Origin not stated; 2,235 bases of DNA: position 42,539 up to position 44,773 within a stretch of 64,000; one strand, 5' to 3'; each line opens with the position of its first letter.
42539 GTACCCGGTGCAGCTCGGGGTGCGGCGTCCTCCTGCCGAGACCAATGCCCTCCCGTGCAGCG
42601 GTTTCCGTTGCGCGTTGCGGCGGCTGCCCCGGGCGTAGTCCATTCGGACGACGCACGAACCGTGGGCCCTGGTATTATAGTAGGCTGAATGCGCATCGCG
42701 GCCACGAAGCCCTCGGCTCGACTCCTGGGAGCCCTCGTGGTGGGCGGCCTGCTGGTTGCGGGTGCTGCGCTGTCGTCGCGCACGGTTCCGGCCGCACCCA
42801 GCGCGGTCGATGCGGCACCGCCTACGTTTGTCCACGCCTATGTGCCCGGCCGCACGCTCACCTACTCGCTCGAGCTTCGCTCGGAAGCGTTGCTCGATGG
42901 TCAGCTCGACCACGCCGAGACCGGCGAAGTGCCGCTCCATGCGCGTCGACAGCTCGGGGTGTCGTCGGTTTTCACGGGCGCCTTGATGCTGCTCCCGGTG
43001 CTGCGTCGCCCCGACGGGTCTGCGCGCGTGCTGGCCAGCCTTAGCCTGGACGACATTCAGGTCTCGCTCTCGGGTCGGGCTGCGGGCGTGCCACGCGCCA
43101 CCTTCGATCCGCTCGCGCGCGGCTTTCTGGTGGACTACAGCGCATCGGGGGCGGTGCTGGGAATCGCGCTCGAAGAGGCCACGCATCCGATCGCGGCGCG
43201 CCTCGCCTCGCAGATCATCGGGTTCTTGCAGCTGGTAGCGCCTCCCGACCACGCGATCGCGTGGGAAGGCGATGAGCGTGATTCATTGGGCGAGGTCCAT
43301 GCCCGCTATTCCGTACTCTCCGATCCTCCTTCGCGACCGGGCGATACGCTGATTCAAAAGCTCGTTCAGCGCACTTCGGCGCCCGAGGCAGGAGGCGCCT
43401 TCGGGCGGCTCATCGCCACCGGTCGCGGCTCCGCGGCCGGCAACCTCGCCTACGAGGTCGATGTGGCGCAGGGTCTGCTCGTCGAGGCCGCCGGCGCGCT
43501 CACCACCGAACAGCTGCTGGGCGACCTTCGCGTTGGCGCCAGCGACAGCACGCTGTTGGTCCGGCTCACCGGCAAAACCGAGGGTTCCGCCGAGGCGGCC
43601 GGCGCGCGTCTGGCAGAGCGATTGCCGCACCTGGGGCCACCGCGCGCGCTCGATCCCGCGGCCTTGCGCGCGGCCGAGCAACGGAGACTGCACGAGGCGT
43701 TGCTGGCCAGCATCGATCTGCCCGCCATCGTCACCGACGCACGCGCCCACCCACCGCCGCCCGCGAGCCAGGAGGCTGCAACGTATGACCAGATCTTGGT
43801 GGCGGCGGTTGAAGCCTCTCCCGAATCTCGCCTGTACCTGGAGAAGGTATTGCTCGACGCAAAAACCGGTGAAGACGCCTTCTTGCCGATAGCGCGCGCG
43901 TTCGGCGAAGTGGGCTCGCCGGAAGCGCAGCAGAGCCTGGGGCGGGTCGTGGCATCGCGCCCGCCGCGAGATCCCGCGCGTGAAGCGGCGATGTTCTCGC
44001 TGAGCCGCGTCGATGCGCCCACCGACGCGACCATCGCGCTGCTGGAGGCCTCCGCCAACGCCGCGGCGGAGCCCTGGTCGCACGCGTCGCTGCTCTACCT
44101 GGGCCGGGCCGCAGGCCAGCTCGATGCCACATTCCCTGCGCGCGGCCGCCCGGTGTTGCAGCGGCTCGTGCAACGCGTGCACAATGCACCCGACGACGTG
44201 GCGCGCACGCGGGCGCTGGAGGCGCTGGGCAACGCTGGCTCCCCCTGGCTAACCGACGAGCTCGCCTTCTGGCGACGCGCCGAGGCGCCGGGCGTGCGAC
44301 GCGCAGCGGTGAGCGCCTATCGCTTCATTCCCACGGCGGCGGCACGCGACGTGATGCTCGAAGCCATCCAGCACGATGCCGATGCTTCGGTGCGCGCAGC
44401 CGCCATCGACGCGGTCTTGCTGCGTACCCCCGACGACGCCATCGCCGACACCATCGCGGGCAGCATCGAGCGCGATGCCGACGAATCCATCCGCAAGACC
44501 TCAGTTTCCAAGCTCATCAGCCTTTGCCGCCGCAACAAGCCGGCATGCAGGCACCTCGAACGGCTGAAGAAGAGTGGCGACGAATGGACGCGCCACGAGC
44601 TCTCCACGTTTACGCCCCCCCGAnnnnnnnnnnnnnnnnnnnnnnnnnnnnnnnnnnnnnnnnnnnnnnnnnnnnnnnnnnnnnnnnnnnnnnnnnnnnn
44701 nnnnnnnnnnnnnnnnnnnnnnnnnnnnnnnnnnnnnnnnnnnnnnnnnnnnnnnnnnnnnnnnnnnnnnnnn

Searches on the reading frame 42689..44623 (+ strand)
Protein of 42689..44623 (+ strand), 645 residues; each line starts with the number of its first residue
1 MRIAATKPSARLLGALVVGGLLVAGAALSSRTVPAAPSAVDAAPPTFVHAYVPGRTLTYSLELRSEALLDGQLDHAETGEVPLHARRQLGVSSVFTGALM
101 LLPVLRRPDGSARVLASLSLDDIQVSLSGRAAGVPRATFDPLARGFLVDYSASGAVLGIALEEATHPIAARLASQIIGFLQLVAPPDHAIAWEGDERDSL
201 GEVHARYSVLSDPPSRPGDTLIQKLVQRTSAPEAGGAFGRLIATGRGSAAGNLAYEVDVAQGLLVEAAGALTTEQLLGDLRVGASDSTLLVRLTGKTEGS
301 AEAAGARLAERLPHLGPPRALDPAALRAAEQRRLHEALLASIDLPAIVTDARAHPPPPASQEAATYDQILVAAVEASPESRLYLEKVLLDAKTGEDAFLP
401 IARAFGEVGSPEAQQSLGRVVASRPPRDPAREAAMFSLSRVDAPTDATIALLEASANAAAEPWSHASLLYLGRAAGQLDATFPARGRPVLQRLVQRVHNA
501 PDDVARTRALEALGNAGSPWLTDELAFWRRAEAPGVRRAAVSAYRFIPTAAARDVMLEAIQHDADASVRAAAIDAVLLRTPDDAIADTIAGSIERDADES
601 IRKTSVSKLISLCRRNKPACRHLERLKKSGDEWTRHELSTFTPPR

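Call 16: search_protein_families(library=pfam, proteins=[window:42689-44623:+], max_evalue=0.01)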
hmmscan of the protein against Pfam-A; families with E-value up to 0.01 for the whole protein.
window:42689-44623:+ (645 aa): 2 families
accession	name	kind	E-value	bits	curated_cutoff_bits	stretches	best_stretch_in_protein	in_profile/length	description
PF13646.12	HEAT_2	-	1.6e-11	44.8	27.7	1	491-575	2-86/88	HEAT repeats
PF01347.28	Vitellogenin_N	-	0.0014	17.8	24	1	488-607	458-587/590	Lipoprotein amino terminal region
